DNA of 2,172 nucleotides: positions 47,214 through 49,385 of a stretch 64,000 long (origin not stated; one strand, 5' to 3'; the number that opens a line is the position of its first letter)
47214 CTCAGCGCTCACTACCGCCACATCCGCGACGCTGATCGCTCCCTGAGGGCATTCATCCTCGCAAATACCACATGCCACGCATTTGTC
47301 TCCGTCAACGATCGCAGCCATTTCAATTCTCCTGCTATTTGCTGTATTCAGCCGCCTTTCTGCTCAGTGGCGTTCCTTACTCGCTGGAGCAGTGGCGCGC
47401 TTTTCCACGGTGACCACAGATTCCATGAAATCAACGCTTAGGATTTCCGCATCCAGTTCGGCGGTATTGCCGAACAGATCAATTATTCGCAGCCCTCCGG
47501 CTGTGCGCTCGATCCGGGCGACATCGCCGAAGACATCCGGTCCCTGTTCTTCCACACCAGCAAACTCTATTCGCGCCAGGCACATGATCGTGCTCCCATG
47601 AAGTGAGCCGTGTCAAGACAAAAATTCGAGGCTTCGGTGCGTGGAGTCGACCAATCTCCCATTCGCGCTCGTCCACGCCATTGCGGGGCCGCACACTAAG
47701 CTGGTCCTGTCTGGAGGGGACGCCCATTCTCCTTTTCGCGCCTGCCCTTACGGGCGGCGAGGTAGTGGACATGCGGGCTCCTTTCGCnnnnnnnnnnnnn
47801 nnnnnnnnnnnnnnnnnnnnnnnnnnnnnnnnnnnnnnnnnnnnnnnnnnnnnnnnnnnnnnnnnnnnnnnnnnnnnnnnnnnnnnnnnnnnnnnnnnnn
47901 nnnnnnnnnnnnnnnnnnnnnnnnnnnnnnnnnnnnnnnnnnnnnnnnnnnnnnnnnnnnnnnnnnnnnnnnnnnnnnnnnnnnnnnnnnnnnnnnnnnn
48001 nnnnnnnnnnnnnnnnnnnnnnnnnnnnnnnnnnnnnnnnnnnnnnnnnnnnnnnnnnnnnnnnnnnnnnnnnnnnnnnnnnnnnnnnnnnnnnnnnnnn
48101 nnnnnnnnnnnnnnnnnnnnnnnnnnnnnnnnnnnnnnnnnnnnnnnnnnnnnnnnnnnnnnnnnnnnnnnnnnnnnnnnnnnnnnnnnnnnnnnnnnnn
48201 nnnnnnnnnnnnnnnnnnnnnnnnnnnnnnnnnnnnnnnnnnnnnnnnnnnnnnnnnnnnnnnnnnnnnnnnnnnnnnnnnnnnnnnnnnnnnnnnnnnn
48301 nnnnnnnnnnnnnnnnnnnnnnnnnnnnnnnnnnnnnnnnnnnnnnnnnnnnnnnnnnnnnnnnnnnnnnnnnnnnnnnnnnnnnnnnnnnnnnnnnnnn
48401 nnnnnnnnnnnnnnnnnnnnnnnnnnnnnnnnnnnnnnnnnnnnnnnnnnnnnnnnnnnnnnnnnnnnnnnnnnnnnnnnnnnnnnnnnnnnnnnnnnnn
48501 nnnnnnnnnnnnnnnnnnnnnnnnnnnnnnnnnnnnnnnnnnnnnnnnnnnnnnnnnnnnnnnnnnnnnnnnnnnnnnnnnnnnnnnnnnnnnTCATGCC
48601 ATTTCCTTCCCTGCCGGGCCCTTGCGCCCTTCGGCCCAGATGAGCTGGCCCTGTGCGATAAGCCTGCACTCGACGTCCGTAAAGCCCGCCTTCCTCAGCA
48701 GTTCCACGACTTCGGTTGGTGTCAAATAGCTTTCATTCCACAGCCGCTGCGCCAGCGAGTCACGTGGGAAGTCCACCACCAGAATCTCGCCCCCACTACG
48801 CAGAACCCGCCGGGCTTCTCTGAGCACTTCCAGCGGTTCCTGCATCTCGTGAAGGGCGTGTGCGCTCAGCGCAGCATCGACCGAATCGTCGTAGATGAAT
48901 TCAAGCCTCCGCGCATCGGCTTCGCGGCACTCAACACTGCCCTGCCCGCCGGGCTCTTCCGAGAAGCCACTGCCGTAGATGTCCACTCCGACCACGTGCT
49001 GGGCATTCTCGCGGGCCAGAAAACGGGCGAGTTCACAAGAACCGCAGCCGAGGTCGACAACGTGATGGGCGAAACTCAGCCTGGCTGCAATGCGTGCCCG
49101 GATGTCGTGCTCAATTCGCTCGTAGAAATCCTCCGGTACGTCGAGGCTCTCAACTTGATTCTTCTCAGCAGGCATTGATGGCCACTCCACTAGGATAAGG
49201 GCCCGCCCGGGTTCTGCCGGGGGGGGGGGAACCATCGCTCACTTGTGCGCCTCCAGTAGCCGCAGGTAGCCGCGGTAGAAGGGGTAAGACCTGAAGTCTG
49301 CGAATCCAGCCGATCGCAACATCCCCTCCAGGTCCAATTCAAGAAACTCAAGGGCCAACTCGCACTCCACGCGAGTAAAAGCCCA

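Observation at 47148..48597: CooC and CooT nickel-insertion accessory genes plus a small ferredoxin, with no CO dehydrogenase gene nearby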

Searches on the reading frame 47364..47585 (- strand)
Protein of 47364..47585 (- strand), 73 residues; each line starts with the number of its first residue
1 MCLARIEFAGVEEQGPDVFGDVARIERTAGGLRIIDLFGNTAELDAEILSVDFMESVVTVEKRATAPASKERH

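Call 3: search_protein_families(library=pfam, proteins=[window:47364-47585:-], max_evalue=0.01)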
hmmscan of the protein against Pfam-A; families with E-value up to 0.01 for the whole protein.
window:47364-47585:- (73 aa): 1 family
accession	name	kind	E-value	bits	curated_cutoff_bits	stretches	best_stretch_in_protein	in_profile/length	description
PF10133.14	CooT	-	1.2e-08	35.6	27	1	1-61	1-60/60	CO dehydrogenase accessory protein CooT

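Call 4: search_protein_families(library=ncbifam, proteins=[window:47364-47585:-], max_evalue=0.01)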
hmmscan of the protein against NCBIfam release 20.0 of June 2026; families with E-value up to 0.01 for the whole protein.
window:47364-47585:- (73 aa): 0 families

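Call 7: search_solved_structures(query=window:47364-47585:-, max_evalue=10, show_alignments=3)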
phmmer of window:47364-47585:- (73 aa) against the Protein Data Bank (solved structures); distinct sequences matched with E-value up to 10: 0.

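Call 58: search_protein_representatives(protein=window:47364-47585:-)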
Query: 73 residues. Proteins with E-value up to 0.001 (for the whole library): 20; up to 1e-10: 5; up to 1e-30: 0. The best 20 are listed.
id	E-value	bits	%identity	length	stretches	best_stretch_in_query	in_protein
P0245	2.2e-13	65.8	57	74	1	1-67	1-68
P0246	2.7e-13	65.5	57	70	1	1-67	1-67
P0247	6.0e-12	61.3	54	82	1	1-65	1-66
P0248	6.4e-12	61.2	55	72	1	1-64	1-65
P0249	5.6e-11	58.2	54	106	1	1-69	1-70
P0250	1.2e-10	57.2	46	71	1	1-67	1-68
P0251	3.2e-09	52.7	48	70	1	1-63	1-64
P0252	5.5e-09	51.9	52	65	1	1-63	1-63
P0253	3.0e-07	46.5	44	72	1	1-62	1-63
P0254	4.5e-07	45.9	44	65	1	1-63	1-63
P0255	6.4e-07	45.4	48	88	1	1-68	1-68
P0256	7.9e-06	42.0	60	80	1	23-69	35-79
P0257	3.1e-05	40.1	45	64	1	1-62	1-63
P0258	2.1e-04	37.5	33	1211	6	32-66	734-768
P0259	2.4e-04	37.3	47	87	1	19-65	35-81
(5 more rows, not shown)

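Call 78: predict_structure(alignment_id=A2)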
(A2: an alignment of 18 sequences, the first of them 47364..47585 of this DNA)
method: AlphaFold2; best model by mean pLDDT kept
length: 73 residues; sequences in the alignment: 18
mean_pLDDT: 79.3   pTM: 0.63
mean pLDDT of the five models: 79.3, 76.4, 75.9, 75.5, 75.4
residues with pLDDT >= 90: 34; 70-90: 19; 50-70: 14; < 50: 6
segments of 3 or more residues with pLDDT < 50: 13-15
pLDDT, mean of each block of 10 residues (from residue 1): 81 56 89 91 92 91 65 47
secondary structure, 60 per line:
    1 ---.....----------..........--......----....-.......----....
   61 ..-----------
elements in order: E4-8 E19-28 E31-36 E41-44 E46-52 E57-62

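Call 82: fold_search(model_id=the predicted structure, library=pdb)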
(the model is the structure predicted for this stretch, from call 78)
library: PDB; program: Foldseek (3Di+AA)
matches with E <= 10: 319; with E <= 0.001: 3
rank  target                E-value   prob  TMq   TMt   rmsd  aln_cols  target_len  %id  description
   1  6fan_F                1.5e-04  1.00  0.73  0.84   1.9        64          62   19  Crystal structure of putative CooT from Carboxydothermus hydrogenoformans (released 2018-11-28)
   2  6fan_A                3.8e-04  1.00  0.72  0.84   1.7        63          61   19  Crystal structure of putative CooT from Carboxydothermus hydrogenoformans (released 2018-11-28)
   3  6fan_C                4.6e-04  1.00  0.72  0.83   1.6        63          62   19  Crystal structure of putative CooT from Carboxydothermus hydrogenoformans (released 2018-11-28)
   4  5n76_F                1.3e-03  1.00  0.67  0.80   2.5        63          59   21  Crystal structure of the apo-form of the CO dehydrogenase accessory protein CooT from Rhodospirillum rubrum (released 2017-05-10)
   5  5n76_B                1.6e-03  1.00  0.69  0.78   2.3        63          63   22  Crystal structure of the apo-form of the CO dehydrogenase accessory protein CooT from Rhodospirillum rubrum (released 2017-05-10)
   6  5n76_A                2.5e-03  1.00  0.69  0.79   2.3        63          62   22  Crystal structure of the apo-form of the CO dehydrogenase accessory protein CooT from Rhodospirillum rubrum (released 2017-05-10)
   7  6y8v_MODEL_1_A        6.8e-03  1.00  0.68  0.70   3.2        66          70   23  Rhodospirillum rubrum oxidized CooT solution structure (released 2020-03-18)
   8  3h9n                  6.2e-02  0.91  0.48  0.22   8.0        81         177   16  Crystal structure of the ribosome maturation factor rimm (hi0203) from h.influenzae. northeast structural genomics conso (released 2009-05-19)
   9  2f1l                  2.2e-01  0.75  0.45  0.23   5.6        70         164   14  CRYSTAL STRUCTURE OF A PUTATIVE 16S RIBOSOMAL RNA PROCESSING PROTEIN RIMM (PA3744) FROM PSEUDOMONAS AERUGINOSA AT 2.46 A (released 2006-02-28)
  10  2kcy_MODEL_1_A        7.2e-01  0.23  0.38  0.31   9.0        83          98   14  SOLUTION STRUCTURE OF RIBOSOMAL PROTEIN S8E FROM Methanothermobacter thermautotrophicus, NORTHEASTSTRUCTURAL G (released 2009-01-20)
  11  3v76                  1.1e+00  0.72  0.30  0.06   1.2        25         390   32  The crystal structure of a flavoprotein from Sinorhizobium meliloti (released 2012-01-04)
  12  9fl7_B                1.3e+00  0.38  0.31  0.06   5.2        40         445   20  Cryo-EM structure of human AK2 bound to reduced human AIFM1 (residues 102-613), class 3 (released 2025-05-14)
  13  4jna_A                1.6e+00  0.33  0.32  0.08  10.9        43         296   21  Crystal structure of the DepH complex with dimethyl-FK228 (released 2014-03-05)
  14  5tum_B                1.6e+00  0.14  0.32  0.07  19.1        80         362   14  Crystal structure of tetracycline destructase Tet(56) (released 2017-05-10)
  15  7v0b_C                1.7e+00  0.41  0.37  0.06   2.7        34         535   24  Crystal structure of halogenase CtcP from Kitasatospora aureofaciens in complex with FAD (released 2023-05-17)
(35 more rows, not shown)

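Call 85: list_cluster_members(proteins=[P0001, window:47364-47585:-])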
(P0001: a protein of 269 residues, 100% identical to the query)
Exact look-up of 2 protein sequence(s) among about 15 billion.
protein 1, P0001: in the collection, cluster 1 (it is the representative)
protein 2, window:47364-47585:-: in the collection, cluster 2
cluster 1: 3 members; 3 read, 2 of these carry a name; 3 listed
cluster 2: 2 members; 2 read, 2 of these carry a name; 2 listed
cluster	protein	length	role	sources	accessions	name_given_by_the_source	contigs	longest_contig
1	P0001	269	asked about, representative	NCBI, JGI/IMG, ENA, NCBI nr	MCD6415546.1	MAG: P-loop NTPase [Planctomycetes bacterium] | P-loop NTPase [Planctomycetota bacterium]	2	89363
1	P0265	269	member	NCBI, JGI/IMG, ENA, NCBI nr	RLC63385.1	MAG: hypothetical protein DRI48_08530 [Chloroflexi bacterium] | MAG: hypothetical protein DRI48_08530 [Chloroflexota bacterium]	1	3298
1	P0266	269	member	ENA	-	-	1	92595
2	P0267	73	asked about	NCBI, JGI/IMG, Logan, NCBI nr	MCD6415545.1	MAG: CooT family nickel-binding protein [Planctomycetes bacterium] | CooT family nickel-binding protein [Planctomycetota bacterium]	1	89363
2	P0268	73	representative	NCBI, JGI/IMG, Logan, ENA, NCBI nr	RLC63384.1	MAG: hypothetical protein DRI48_08525 [Chloroflexi bacterium] | MAG: hypothetical protein DRI48_08525 [Chloroflexota bacterium]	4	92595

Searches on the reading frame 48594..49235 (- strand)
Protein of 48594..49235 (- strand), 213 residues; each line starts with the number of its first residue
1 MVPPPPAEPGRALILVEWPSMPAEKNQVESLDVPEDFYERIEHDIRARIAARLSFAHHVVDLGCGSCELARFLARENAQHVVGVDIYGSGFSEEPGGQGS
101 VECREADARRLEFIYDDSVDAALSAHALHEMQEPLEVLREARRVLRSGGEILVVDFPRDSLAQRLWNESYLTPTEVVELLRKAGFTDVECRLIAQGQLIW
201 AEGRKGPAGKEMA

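Call 3: search_protein_families(library=pfam, proteins=[window:48594-49235:-], max_evalue=0.01)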
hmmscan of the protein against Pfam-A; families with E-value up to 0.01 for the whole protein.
window:48594-49235:- (213 aa): 11 families
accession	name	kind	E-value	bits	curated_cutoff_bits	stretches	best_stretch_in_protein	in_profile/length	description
PF08241.18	Methyltransf_11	-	2e-16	60.8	21.2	1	60-152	1-94/95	Methyltransferase domain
PF13649.12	Methyltransf_25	-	1.7e-13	51.5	27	1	59-149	1-97/97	Methyltransferase domain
PF13847.12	Methyltransf_31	-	1.1e-11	45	27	1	58-178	6-139/145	Methyltransferase domain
PF13489.12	Methyltransf_23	-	5.6e-10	39.6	27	1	44-188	11-162/164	Methyltransferase domain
PF08242.18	Methyltransf_12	-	6.5e-09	36.9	30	1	60-150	1-97/98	Methyltransferase domain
PF01209.24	Ubie_methyltran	-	1e-08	35.2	20.1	1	56-159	48-157/233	ubiE/COQ5 methyltransferase family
PF05148.21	Methyltransf_8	-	6.3e-06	26.7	27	1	39-154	61-157/219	Hypothetical methyltransferase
PF07021.18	MetW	-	3.8e-05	23.8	21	1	56-157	14-110/193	Methionine biosynthesis protein MetW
PF05175.20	MTS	-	0.00016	21.8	23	1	55-155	31-140/170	Methyltransferase small domain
PF08003.17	Methyltransf_9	-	0.0029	17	23.8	0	57-190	117-265/315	Protein of unknown function (DUF1698)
PF01728.25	FtsJ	-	0.0033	17.8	24.1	1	56-115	22-82/181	FtsJ-like methyltransferase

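Call 4: search_protein_families(library=ncbifam, proteins=[window:48594-49235:-], max_evalue=0.01)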
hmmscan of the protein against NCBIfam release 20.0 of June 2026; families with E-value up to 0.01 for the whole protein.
window:48594-49235:- (213 aa): 29 families (the best 25 are shown)
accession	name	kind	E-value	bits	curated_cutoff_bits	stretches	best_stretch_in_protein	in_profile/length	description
NF045667.1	MTase_DVU1556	equivalog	2.3e-15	56.6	155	1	51-186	18-161/213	DVU_1556 family methyltransferase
NF043040.1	corrin_prot_MT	hypoth_equivalog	2e-13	50.3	180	1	44-178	29-173/216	corrinoid protein-associated methyltransferase CpaM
TIGR01934.1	MenG_MenH_UbiE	subfamily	2.1e-12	46.8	158.35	1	55-160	39-148/223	ubiquinone/menaquinone biosynthesis methyltransferase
NF001244.0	PRK00216.1-5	equivalog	2.3e-11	43.4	216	1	55-160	48-160/236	bifunctional demethylmenaquinone methyltransferase/2-methoxy-6-polyprenyl-1,4-benzoquinol methylase UbiE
TIGR02072.1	BioC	equivalog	4.5e-11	43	184.95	1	47-190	25-176/244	malonyl-ACP O-methyltransferase BioC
NF052510.1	methyltran_MpqE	exception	2.9e-09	36.7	335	1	54-160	45-158/234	methyl-plastoquinone biosynthesis methyltransferase MpqE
NF001241.0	PRK00216.1-2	equivalog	5.7e-09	35.9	327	1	50-162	46-156/231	demethylmenaquinone methyltransferase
TIGR02081.1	metW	equivalog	4.6e-07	29.6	189.5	1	48-157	6-110/194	methionine biosynthesis protein MetW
NF001240.0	PRK00216.1-1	equivalog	1.3e-06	27.6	378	1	56-159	64-174/251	bifunctional demethylmenaquinone methyltransferase/2-methoxy-6-polyprenyl-1,4-benzoquinol methylase UbiE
NF041537.1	ArsM_AhpD_UU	exception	6.4e-06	25.2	510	1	57-156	78-183/345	arsenite methyltransferase/AhpD domain selenoprotein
NF045825.1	FAmtase_mtf2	equivalog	1e-05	24.9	400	1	39-167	41-171/248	fatty-acid O-methyltransferase Mtf2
NF045823.1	PthPhpthDimycoMt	equivalog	1.3e-05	24.6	300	1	40-167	50-179/256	phthiotriol/phenolphthiotriol dimycocerosates methyltransferase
NF010703.0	PRK14103.1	equivalog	1.9e-05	24.2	320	1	38-152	14-123/256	trans-aconitate 2-methyltransferase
NF008823.0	PRK11873.1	subfamily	7.3e-05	22.4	263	1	51-156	73-184/272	arsenite methyltransferase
TIGR01983.1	UbiG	equivalog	7.6e-05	22.1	102.95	1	55-161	49-159/228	bifunctional 2-polyprenyl-6-hydroxyphenol methylase/3-demethylubiquinol 3-O-methyltransferase UbiG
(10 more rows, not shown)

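Call 60: search_solved_structures(query=window:48594-49235:-, max_evalue=0.00001)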
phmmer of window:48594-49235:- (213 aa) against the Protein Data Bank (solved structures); distinct sequences matched with E-value up to 0.00001: 6.
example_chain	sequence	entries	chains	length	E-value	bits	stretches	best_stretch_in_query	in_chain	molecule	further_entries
6uv6_A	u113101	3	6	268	7.9e-11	45.3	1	48-158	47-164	D-glucose O-methyltransferase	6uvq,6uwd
8zc8_A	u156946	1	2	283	1.4e-08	38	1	51-157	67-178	MitM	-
21zq_A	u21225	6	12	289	1.5e-08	37.9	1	51-157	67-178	MitM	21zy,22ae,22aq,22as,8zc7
3bus_A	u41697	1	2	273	4.5e-07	33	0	37-157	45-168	Methyltransferase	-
4pne_A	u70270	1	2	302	1.6e-06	31.2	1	57-156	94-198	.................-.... protein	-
1xxl_A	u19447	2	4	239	7.7e-06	29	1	51-163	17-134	YcgJ protein | ycgJ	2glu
